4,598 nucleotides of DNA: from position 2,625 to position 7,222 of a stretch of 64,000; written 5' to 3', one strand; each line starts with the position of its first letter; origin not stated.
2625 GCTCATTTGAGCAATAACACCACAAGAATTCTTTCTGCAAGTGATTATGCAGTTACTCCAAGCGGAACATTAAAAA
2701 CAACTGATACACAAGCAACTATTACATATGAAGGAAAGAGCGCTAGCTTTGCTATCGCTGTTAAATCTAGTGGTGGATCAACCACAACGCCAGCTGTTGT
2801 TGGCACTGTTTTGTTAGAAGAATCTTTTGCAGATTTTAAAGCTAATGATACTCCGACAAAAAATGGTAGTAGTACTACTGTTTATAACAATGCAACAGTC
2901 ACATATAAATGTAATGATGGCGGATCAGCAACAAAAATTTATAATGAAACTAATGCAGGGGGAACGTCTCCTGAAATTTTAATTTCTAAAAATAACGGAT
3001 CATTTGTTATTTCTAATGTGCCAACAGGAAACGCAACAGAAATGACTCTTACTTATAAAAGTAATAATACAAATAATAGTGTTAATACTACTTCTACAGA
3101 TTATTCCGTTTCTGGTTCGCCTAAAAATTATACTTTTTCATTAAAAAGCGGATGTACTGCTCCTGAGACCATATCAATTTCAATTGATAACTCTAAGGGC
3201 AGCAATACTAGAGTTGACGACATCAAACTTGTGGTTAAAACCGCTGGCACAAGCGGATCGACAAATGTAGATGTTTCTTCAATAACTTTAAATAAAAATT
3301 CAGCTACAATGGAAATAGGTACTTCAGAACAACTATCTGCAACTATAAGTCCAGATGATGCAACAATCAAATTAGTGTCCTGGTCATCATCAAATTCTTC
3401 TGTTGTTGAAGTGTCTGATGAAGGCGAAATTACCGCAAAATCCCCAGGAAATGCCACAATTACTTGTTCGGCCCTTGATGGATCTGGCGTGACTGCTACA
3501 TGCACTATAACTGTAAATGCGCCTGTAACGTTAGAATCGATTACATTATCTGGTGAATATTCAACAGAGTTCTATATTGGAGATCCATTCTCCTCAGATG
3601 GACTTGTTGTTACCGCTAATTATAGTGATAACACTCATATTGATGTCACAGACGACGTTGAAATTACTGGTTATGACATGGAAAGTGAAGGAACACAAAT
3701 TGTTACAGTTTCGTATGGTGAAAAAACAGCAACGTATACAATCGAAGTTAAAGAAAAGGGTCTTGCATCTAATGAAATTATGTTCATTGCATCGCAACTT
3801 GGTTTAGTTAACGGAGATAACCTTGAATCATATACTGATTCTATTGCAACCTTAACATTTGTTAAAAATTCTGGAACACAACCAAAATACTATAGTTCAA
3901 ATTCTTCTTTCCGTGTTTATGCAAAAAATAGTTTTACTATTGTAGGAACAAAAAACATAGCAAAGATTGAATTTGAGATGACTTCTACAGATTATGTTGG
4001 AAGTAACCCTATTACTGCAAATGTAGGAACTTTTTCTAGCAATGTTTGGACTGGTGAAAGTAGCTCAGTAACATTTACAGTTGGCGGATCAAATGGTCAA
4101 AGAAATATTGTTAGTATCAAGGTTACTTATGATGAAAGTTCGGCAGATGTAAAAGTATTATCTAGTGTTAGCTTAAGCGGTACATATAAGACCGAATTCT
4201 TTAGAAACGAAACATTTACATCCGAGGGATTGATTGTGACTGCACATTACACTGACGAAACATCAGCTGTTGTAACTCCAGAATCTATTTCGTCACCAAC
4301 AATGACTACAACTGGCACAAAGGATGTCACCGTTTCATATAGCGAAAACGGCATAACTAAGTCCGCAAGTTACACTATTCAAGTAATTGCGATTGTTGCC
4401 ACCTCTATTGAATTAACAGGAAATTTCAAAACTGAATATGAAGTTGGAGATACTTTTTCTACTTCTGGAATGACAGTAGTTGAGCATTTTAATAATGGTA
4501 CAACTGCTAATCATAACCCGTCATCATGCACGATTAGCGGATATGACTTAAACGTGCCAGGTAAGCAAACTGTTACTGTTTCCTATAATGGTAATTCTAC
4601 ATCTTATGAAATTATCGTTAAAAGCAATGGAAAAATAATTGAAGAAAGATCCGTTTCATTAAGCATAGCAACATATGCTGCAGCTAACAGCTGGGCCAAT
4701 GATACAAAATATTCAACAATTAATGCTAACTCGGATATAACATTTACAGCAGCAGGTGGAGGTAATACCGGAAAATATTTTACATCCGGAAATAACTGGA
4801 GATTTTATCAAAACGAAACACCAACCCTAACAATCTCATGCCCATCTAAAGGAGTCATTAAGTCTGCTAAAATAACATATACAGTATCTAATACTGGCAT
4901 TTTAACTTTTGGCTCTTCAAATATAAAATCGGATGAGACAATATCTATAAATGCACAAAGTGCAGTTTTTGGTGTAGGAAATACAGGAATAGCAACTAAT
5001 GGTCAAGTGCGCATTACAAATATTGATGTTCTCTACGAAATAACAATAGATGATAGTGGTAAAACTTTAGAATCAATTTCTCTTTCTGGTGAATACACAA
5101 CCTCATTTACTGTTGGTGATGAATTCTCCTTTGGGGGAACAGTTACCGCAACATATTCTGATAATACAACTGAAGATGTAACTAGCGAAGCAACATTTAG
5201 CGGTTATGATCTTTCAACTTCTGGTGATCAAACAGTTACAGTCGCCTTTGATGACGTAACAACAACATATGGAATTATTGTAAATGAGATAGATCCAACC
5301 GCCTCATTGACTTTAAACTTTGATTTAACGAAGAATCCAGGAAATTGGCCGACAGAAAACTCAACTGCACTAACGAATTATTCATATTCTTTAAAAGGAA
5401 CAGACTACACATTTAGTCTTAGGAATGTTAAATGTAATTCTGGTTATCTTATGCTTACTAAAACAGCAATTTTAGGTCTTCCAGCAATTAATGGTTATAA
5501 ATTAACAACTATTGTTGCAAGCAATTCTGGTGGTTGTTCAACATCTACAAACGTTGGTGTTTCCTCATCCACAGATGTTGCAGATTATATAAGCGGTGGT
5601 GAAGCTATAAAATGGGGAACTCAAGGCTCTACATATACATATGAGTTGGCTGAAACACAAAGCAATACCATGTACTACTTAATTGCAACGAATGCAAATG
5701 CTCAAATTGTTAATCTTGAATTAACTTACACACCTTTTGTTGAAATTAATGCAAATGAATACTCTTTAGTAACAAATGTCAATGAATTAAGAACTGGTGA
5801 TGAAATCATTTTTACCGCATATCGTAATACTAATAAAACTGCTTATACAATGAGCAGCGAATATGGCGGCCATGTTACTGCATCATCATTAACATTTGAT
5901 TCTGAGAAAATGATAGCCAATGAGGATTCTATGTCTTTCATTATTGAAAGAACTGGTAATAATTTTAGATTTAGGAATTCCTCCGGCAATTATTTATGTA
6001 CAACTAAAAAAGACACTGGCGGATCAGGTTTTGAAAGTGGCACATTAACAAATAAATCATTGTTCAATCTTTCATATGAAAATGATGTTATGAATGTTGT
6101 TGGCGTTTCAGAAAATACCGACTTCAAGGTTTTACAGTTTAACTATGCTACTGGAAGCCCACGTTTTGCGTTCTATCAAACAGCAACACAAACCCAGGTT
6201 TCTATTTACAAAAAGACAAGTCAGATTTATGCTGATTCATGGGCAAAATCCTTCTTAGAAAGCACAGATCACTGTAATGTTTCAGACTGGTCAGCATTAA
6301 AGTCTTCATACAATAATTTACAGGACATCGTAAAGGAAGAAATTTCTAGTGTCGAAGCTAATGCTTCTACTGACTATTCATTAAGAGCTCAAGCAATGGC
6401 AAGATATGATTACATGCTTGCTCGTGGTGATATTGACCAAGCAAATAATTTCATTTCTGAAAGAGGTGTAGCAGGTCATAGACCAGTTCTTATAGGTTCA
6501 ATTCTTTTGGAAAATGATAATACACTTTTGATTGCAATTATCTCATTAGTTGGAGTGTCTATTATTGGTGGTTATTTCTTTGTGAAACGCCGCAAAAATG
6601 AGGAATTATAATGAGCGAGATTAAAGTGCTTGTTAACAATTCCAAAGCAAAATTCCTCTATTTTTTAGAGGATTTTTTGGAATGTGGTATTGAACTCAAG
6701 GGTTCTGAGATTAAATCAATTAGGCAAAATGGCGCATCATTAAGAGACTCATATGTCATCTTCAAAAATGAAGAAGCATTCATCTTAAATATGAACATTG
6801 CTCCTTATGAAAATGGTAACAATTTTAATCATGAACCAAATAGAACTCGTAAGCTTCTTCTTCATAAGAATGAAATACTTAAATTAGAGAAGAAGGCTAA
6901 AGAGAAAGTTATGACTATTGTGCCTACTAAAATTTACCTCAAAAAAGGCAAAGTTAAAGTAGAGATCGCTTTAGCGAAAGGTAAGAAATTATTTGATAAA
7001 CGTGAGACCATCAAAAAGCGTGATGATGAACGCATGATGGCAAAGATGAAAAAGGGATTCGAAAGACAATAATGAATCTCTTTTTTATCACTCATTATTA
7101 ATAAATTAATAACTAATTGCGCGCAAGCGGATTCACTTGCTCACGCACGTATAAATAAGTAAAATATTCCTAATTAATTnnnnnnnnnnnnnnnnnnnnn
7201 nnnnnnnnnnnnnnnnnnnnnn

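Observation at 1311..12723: smpB flanked by two ~1800-aa anchored surface enzymes: an Endonuclease-I nuclease and a C11 clostripain-like protease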

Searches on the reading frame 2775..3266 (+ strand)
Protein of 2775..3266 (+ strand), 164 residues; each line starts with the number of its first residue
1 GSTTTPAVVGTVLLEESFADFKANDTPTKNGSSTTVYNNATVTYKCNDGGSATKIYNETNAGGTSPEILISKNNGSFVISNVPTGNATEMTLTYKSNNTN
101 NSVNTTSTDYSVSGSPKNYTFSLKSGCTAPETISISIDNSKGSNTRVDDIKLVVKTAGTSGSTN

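Call 14: search_protein_families(library=pfam, proteins=[window:2775-3266:+], max_evalue=10)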
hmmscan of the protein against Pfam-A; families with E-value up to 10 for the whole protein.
seq(164 aa): 1 family
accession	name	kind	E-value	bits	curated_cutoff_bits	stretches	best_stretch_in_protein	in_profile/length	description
PF12754.13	Get5_N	-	0.013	16.2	29.1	1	85-157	28-97/151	Get5, N-terminal domain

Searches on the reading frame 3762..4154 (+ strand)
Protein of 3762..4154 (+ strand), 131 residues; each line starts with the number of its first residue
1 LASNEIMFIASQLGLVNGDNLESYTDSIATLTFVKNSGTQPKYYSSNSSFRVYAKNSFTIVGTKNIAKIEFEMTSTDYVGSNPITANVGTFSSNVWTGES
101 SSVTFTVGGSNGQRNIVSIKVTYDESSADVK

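Call 14: search_protein_families(library=pfam, proteins=[window:3762-4154:+], max_evalue=10)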
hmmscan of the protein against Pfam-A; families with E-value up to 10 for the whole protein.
seq(131 aa): 0 families

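Call 61: search_solved_structures(query=A6, max_evalue=10)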
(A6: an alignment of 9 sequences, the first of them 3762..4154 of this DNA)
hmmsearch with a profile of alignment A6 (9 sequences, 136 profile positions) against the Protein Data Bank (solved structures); distinct sequences matched with E-value up to 10: 3.
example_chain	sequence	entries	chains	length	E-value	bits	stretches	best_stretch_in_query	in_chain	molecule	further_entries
3q6k_A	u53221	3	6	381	0.11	15.5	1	38-72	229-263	43.2 kDa salivary protein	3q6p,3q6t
1ek0_A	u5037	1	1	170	0.13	15.3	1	74-130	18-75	PROTEIN (GTP-BINDING PROTEIN YPT51)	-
1yf2_A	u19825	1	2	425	0.14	15.2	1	82-129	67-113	Type I restriction-modification enzyme, S subunit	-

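Call 69: predict_structure(alignment_id=A6)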
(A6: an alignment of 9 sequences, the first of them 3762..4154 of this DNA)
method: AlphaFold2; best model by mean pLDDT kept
length: 131 residues; sequences in the alignment: 9
mean_pLDDT: 90.8   pTM: 0.84
mean pLDDT of the five models: 90.8, 90.4, 90.2, 90.1, 89.5
residues with pLDDT >= 90: 109; 70-90: 9; 50-70: 10; < 50: 3
segments of 3 or more residues with pLDDT < 50: 129-131
pLDDT, mean of each block of 10 residues (from residue 1): 83 96 94 96 95 97 95 79 94 96 96 95 70 44
secondary structure, 60 per line:
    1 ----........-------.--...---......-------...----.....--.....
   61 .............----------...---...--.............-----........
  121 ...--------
elements in order: E5-9 E23-25 E29-34 E42-44 E49-53 E56-73 E84-86 E90-92 E95-107 E113-123

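Call 71: fold_search(model_id=the predicted structure, library=pdb)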
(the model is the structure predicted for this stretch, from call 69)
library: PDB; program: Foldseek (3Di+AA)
matches with E <= 10: 852; with E <= 0.001: 0
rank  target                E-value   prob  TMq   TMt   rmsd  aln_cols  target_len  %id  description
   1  8wc1                  2.5e-03  1.00  0.56  0.50   6.5       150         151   11  A carbohydrate binding domain of a putative pectate lyase (released 2024-09-18)
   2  7ou8_AAA              5.6e-03  0.99  0.45  0.11   6.9       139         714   12  Human O-GlcNAc hydrolase in complex with DNJNAc-thiazolidines (released 2022-04-13)
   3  5fl1_A                7.3e-03  0.99  0.42  0.10   8.2       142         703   12  Structure of a hydrolase with an inhibitor (released 2016-08-31)
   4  8qf8_A                2.9e-02  0.99  0.45  0.09   6.1       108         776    7  GH146 beta-L-arabinofuranosidase from Bacteroides thetaioatomicron in complex with beta-l-arabinofurano cyclophellitol (released 2023-12-13)
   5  8qf8_B                3.6e-02  0.99  0.45  0.09   6.1       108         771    7  GH146 beta-L-arabinofuranosidase from Bacteroides thetaioatomicron in complex with beta-l-arabinofurano cyclophellitol (released 2023-12-13)
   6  5opj                  6.2e-02  0.97  0.45  0.09   6.1       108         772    7  Beta-L-arabinofuranosidase (released 2018-02-28)
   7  7ou8_BBB              6.6e-02  0.85  0.42  0.11   7.7       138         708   12  Human O-GlcNAc hydrolase in complex with DNJNAc-thiazolidines (released 2022-04-13)
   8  8x8h_A                8.2e-02  0.72  0.40  0.37   9.6       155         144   10  A carbohydrate binding domain of a putative pectate lyase (released 2024-12-04)
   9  5flh_B                9.1e-02  0.21  0.24  0.19  12.7       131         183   13  Free state of Ni-quercetinase (released 2016-06-01)
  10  3mpb_A                1.2e-01  0.12  0.19  0.13  15.2       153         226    9  Z5688 from E. coli O157:H7 bound to fructose (released 2010-07-21)
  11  5e1r_A                1.3e-01  0.20  0.27  0.13  12.9       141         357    8  Crystal structure of pecan (carya illinoinensis) vicilin, a new food allergen (released 2016-08-10)
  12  8g0f_A                1.3e-01  0.18  0.25  0.08  13.6       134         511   10  Crystal structure of diphtheria toxin H223Q/H257Q double mutant (pH 5.5) (released 2023-07-05)
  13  4es9_C                1.3e-01  0.15  0.24  0.14  17.4       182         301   10  Crystal Structure of the adhesin domain of Epf from Streptococcus pyogenes in P21 (released 2012-09-19)
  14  6yqh                  1.3e-01  0.93  0.45  0.09   6.1       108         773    7  GH146 beta-L-arabinofuranosidase bound to covalent inhibitor (released 2021-01-27)
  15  7jnf                  1.4e-01  0.41  0.33  0.14   8.8       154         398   10  The structure of CBM32-1 and CBM32-2 domains from Clostridium perfringens ZmpB in complex with GalNAc (released 2021-02-03)
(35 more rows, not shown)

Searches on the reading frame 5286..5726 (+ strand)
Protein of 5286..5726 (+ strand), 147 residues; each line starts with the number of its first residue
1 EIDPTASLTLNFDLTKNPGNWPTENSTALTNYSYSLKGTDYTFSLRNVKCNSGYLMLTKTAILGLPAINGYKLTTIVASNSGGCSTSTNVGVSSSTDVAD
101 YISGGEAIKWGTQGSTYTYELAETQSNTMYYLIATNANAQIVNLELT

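Call 14: search_protein_families(library=pfam, proteins=[window:5286-5726:+], max_evalue=10)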
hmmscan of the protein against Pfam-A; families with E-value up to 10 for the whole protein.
seq(147 aa): 1 family
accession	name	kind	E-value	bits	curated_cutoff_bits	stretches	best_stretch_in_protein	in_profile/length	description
PF11774.14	Lsr2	-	0.17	12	29.6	0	106-129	20-43/58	Lsr2 dimerization domain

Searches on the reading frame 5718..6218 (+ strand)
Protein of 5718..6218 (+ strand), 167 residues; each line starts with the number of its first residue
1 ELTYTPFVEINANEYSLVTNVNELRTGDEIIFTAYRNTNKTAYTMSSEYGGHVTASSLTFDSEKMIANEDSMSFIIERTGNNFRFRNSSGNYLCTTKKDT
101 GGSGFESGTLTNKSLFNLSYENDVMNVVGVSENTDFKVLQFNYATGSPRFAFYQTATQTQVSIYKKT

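Call 14: search_protein_families(library=pfam, proteins=[window:5718-6218:+], max_evalue=10)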
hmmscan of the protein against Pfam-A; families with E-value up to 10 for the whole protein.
seq(167 aa): 0 families

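Call 24: find_homologous_proteins(query=A2, max_evalue=0.001)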
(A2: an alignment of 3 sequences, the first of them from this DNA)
Query A2 (3 sequences) (157 aa, profile of the alignment): 12 proteins with E <= 0.001 among 1381 candidates.
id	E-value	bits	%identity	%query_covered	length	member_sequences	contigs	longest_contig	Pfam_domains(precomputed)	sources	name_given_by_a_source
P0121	3.7e-23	100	38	13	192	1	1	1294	-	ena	-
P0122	1.4e-22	99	24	52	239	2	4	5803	-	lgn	-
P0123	2.1e-21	95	26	87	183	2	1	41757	-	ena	-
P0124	5.7e-21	93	26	87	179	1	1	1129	-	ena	-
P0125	6.5e-19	87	24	89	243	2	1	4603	-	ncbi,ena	-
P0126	3.9e-16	78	39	23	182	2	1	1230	-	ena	-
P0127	2.1e-15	75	27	56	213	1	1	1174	PF07992.21,PF01134.29,PF12831.14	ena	-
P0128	2.8e-14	72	25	91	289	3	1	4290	PF02368.25,PF26918.1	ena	-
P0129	4.6e-13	68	24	87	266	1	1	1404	-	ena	-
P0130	3.4e-12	65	64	7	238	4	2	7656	-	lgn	-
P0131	1.7e-11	63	27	53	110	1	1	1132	-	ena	-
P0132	2.0e-8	53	26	62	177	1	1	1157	-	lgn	-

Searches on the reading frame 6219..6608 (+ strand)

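Call 14: search_protein_families(library=pfam, proteins=[window:6219-6608:+], max_evalue=10)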
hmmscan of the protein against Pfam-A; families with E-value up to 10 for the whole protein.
seq(130 aa): 1 family
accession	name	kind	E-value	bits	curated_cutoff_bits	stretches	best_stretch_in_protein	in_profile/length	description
PF00746.26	Gram_pos_anchor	-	0.079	13.4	20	1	112-129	26-43/43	LPXTG cell wall anchor motif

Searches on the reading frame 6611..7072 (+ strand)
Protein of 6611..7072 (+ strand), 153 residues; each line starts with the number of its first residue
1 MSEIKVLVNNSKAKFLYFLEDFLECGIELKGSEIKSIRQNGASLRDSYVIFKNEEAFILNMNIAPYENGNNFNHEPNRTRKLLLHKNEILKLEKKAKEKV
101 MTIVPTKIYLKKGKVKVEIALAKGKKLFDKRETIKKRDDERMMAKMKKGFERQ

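Call 6: search_protein_families(library=pfam, proteins=[window:6611-7072:+], max_evalue=0.01)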
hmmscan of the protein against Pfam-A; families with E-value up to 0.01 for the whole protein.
window:6611-7072:+ (153 aa): 1 family
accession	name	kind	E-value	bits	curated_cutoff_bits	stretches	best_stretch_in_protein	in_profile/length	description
PF01668.23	SmpB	-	1.2e-56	191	27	1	8-147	2-141/143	SmpB protein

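Call 7: search_protein_families(library=ncbifam, proteins=[window:6611-7072:+], max_evalue=0.01)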
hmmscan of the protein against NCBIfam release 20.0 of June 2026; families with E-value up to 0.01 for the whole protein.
window:6611-7072:+ (153 aa): 2 families
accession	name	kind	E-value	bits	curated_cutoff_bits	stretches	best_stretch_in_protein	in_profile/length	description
NF003843.0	PRK05422.1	equivalog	1.4e-58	197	130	1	3-148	9-154/156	SsrA-binding protein SmpB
TIGR00086.1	smpB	equivalog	1.8e-56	190.2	119.1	1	7-146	2-142/144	SsrA-binding protein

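Call 31: find_related_loci(query=window:6611-7072:+, collection=genome_contigs, flank=10000)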
Query window:6611-7072:+ (153 aa) in genome_contigs; peptide patterns used: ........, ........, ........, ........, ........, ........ (x = any residue, [..] = any of these).
518 stretches matched a pattern; 201 encode a relative of the query (tblastn E <= 1e-3); the best 80 are kept; 80 distinct loci.
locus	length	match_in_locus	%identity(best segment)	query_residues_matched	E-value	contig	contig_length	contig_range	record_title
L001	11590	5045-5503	90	1-153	9e-91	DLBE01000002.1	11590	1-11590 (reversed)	MAG TPA_asm: Bacillales bacterium UBA7029 UBA7029_contig_139820, whole genome shotgun sequence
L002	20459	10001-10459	88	1-153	1e-88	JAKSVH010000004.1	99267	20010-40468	MAG: Bacilli bacterium isolate Horse_feces354 MAG354_4, whole genome shotgun sequence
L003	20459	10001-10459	88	1-153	3e-88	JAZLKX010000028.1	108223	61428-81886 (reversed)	MAG: Bacilli bacterium isolate T1900044958_TA20190014.MAGScoT_cleanbin_000039 SGB_3889_k141_79536, whole genome shotgun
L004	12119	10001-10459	86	1-153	4e-81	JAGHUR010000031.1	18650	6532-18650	MAG: Candidatus Fiminaster equi isolate E4_MB2_69 c_000000232242, whole genome shotgun sequence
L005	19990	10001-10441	76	6-152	6e-71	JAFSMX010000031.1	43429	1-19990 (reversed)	MAG: Bacilli bacterium isolate RGIG3288 Goat_Reticulum-4__c470579, whole genome shotgun sequence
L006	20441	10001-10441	75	6-152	4e-71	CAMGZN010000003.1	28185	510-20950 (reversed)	MAG: uncultured Bacillales bacterium isolate SRR11784291_bin.12_metaWRAP_v1.3_MAG genome assembly, contig: ERZ12202683.1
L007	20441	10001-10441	74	6-152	5e-71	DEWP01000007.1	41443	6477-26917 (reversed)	MAG TPA_asm: Bacillales bacterium UBA3207 UBA3207_contig_808, whole genome shotgun sequence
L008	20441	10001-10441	72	6-152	4e-69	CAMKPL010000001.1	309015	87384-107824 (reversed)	MAG: uncultured Bacillales bacterium isolate SRR12081293_bin.33_metaWRAP_v1.3_MAG genome assembly, contig: ERZ12289773.4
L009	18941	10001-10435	73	6-150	6e-69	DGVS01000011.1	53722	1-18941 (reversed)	MAG TPA_asm: Bacillales bacterium UBA4278 UBA4278_contig_59305, whole genome shotgun sequence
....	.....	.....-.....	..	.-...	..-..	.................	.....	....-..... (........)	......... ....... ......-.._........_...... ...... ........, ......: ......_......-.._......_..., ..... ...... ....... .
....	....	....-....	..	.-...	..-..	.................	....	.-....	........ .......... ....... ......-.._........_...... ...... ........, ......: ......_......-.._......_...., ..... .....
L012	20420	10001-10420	64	2-141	5e-55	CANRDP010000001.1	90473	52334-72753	MAG: uncultured Bacilli bacterium isolate Lapin-025__bin9 genome assembly, contig: Lapin-025__NODE_121_length_90473_cov_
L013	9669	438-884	54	4-152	3e-48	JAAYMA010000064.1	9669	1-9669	MAG: Clostridiaceae bacterium isolate AS20ysBPTH_144 48449_AS20, whole genome shotgun sequence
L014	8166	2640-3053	55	4-141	2e-47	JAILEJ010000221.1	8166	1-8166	MAG: Butyrivibrio sp. isolate RUI043 k141_2911828_flag=0_multi=124.5414_len=8166, whole genome shotgun sequence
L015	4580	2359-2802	57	1-148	2e-47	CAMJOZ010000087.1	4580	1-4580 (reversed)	MAG: uncultured Bacillales bacterium isolate SRR12081300_bin.116_metaWRAP_v1.3_MAG genome assembly, contig: ERZ12289770.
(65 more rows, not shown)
